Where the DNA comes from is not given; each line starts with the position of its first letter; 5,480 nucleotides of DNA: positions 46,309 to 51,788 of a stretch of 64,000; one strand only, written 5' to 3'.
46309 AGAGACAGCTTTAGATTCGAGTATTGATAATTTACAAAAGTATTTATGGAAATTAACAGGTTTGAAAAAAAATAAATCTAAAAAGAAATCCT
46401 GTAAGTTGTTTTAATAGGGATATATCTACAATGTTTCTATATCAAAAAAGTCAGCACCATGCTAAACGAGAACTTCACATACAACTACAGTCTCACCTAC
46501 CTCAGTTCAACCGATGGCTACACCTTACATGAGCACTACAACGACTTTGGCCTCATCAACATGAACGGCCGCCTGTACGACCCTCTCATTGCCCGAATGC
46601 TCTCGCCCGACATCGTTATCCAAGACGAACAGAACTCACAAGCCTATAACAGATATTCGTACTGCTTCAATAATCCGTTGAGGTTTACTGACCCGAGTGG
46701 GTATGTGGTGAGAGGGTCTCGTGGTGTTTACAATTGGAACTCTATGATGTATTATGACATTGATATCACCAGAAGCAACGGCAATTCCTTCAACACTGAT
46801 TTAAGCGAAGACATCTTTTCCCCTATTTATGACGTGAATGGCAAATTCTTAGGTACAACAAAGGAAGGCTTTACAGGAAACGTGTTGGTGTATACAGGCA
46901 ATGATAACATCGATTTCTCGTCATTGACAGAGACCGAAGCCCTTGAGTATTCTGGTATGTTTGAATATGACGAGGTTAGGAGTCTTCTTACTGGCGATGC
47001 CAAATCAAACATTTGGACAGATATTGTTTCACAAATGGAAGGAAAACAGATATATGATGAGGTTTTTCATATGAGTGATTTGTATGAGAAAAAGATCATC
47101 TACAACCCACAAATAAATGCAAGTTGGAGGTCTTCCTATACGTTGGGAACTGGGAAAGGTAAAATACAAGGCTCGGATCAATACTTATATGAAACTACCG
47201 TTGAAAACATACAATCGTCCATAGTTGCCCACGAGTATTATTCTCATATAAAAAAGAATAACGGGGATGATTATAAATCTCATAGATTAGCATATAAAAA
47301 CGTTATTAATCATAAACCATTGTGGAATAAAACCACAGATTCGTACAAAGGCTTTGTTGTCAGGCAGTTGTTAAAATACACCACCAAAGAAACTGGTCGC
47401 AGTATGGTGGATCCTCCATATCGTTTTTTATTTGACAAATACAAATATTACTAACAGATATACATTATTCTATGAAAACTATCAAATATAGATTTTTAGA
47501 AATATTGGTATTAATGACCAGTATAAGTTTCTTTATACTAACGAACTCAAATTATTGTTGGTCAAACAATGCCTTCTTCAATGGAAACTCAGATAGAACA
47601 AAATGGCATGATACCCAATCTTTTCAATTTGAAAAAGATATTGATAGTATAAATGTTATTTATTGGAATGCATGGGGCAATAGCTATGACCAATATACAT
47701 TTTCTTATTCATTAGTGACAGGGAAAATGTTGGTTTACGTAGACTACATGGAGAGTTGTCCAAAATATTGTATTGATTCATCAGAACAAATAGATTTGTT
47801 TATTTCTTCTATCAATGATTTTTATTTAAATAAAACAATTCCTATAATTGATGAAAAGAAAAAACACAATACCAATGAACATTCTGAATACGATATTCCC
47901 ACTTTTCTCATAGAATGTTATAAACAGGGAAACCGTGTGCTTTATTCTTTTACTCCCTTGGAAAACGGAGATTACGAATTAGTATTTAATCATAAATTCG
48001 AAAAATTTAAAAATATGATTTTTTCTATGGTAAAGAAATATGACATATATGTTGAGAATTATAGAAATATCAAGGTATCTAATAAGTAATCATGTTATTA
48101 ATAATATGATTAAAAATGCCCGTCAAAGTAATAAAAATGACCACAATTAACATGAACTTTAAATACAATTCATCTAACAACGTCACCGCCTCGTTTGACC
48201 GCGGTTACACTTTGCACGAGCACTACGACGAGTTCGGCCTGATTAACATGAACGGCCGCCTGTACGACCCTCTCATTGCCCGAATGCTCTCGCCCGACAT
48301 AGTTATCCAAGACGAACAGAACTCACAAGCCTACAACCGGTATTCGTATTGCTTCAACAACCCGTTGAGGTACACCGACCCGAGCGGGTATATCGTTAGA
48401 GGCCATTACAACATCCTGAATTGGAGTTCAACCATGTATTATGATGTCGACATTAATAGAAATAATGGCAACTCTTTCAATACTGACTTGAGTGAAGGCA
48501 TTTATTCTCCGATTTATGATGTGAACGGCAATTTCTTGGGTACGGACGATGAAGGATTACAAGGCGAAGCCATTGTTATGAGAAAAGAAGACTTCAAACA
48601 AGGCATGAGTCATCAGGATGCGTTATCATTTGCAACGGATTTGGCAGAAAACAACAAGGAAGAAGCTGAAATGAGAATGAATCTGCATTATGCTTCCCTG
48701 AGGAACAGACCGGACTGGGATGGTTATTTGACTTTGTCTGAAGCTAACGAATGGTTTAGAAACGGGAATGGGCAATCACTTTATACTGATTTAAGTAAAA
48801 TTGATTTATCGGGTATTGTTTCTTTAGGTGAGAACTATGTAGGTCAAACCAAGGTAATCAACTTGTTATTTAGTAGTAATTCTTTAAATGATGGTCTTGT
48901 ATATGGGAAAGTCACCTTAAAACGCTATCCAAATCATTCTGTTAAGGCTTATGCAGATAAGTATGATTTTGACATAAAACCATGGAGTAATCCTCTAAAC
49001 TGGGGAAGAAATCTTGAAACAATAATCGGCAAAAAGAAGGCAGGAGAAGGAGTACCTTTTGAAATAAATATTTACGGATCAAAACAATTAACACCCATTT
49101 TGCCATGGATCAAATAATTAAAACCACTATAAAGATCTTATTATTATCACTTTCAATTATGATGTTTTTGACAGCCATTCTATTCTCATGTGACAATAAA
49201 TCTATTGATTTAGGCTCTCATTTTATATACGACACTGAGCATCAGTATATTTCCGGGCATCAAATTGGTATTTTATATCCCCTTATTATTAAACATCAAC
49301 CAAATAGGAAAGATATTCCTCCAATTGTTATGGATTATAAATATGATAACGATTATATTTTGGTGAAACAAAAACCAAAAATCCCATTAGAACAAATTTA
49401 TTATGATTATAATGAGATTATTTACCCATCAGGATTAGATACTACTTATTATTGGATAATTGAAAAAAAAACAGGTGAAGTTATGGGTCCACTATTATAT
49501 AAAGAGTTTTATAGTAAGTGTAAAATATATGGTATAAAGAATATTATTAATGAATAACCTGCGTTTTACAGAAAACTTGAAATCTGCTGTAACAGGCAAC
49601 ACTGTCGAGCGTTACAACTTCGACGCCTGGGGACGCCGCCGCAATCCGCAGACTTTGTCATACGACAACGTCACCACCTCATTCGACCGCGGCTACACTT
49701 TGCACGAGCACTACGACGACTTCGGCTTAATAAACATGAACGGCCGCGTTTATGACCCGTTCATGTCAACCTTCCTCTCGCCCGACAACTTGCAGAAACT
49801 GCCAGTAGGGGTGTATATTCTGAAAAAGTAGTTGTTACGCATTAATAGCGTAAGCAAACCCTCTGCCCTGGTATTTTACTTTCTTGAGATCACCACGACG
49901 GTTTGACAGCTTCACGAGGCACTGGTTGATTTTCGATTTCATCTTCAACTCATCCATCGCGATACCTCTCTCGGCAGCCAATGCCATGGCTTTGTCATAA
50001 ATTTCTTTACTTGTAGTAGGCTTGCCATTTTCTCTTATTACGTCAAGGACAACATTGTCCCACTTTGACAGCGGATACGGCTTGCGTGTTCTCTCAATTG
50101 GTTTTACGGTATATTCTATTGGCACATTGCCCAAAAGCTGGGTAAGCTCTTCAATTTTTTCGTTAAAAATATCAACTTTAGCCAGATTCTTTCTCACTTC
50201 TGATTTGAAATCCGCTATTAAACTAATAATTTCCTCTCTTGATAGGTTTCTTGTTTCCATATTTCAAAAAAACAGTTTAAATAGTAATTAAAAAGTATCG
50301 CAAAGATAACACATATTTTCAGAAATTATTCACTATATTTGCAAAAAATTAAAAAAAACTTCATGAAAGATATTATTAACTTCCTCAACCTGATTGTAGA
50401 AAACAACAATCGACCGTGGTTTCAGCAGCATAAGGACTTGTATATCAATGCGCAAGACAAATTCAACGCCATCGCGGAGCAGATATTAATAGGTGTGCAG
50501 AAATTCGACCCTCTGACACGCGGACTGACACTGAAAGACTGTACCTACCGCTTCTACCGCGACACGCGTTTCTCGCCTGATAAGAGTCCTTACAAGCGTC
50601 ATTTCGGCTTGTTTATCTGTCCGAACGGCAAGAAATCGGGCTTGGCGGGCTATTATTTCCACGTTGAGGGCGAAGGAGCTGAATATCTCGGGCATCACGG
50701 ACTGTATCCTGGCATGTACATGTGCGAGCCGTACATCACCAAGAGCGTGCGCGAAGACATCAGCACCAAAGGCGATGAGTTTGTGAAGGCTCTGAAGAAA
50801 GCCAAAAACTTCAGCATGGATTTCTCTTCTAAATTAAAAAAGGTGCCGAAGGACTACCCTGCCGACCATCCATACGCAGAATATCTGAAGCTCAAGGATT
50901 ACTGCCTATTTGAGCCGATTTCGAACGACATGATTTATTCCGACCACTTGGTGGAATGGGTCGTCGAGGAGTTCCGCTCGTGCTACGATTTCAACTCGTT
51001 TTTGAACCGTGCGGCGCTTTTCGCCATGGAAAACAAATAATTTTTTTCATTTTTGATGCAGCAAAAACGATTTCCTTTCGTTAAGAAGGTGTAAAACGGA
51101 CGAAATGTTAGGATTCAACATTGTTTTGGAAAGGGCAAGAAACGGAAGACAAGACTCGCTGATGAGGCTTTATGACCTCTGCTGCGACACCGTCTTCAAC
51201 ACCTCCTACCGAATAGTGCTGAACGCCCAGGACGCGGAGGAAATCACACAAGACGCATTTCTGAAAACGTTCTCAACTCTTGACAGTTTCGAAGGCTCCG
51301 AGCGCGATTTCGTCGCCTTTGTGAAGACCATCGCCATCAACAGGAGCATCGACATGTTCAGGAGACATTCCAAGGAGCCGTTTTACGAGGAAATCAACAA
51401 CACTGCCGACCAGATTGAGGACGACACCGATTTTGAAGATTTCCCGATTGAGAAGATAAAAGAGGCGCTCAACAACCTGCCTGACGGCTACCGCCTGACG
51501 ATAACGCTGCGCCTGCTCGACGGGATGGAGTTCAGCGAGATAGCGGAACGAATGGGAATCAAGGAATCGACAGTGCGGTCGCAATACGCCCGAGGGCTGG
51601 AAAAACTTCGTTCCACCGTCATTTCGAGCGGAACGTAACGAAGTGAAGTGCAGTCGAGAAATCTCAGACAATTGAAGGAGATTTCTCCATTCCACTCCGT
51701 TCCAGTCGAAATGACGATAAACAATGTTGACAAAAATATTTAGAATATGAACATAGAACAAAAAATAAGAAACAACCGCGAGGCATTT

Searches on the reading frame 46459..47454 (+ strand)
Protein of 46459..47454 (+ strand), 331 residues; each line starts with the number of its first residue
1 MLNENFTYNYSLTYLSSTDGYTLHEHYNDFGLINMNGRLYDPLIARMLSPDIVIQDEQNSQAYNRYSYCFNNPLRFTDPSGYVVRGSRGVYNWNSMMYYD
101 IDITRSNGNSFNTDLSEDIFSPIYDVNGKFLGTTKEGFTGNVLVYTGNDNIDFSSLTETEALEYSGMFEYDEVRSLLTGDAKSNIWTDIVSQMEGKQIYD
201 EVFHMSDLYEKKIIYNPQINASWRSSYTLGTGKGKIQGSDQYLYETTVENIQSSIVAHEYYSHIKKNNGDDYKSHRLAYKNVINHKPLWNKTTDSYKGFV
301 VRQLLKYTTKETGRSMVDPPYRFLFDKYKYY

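Call 4: search_protein_families(library=pfam, proteins=[window:46459-47454:+], max_evalue=0.01)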
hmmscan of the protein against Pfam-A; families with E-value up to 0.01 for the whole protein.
window:46459-47454:+ (331 aa): 0 families

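Call 5: search_protein_families(library=ncbifam, proteins=[window:46459-47454:+], max_evalue=0.01)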
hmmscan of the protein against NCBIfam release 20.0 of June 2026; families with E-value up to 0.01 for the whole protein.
window:46459-47454:+ (331 aa): 1 family
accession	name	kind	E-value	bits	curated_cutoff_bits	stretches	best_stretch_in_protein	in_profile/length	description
TIGR03696.1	Rhs_assc_core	domain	5.3e-12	46.1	32.5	1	19-81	17-75/76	RHS repeat-associated core domain-containing protein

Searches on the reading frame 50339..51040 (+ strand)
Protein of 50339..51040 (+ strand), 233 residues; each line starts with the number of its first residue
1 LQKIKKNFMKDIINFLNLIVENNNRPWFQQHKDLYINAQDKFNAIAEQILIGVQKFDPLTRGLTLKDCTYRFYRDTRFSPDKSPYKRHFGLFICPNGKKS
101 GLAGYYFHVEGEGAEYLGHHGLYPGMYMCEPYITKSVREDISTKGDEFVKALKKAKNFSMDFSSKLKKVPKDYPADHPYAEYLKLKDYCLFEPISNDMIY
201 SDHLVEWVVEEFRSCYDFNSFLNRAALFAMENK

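Call 65: search_protein_families(library=pfam, proteins=[window:50339-51040:+], max_evalue=0.001)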
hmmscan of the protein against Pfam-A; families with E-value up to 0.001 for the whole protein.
window:50339-51040:+ (233 aa): 1 family
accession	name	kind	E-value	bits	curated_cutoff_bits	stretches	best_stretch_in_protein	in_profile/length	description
PF09365.15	DUF2461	-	1.5e-56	192.1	22.8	1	12-221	2-208/208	Conserved hypothetical protein (DUF2461)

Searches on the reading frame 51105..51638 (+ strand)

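Call 65: search_protein_families(library=pfam, proteins=[window:51105-51638:+], max_evalue=0.001)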
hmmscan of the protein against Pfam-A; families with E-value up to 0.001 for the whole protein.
window:51105-51638:+ (177 aa): 6 families
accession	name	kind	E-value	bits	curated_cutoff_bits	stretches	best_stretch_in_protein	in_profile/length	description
PF08281.18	Sigma70_r4_2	-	3.6e-15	55.8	25.7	1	116-168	2-54/54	Sigma-70, region 4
PF04542.20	Sigma70_r2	-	4.6e-12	46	24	1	28-90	7-70/71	Sigma-70 region 2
PF04545.22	Sigma70_r4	-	1.5e-11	44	24.1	1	121-169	1-49/50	Sigma-70, region 4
PF07638.17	Sigma70_ECF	-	3.8e-05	24.1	21.1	1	94-162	105-173/185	ECF sigma factor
PF13384.12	HTH_23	-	0.00013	22.1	24.6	1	131-168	8-49/50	Homeodomain-like domain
PF14493.12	HTH_40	-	0.00091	19.9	27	0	133-166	4-38/89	Helix-turn-helix domain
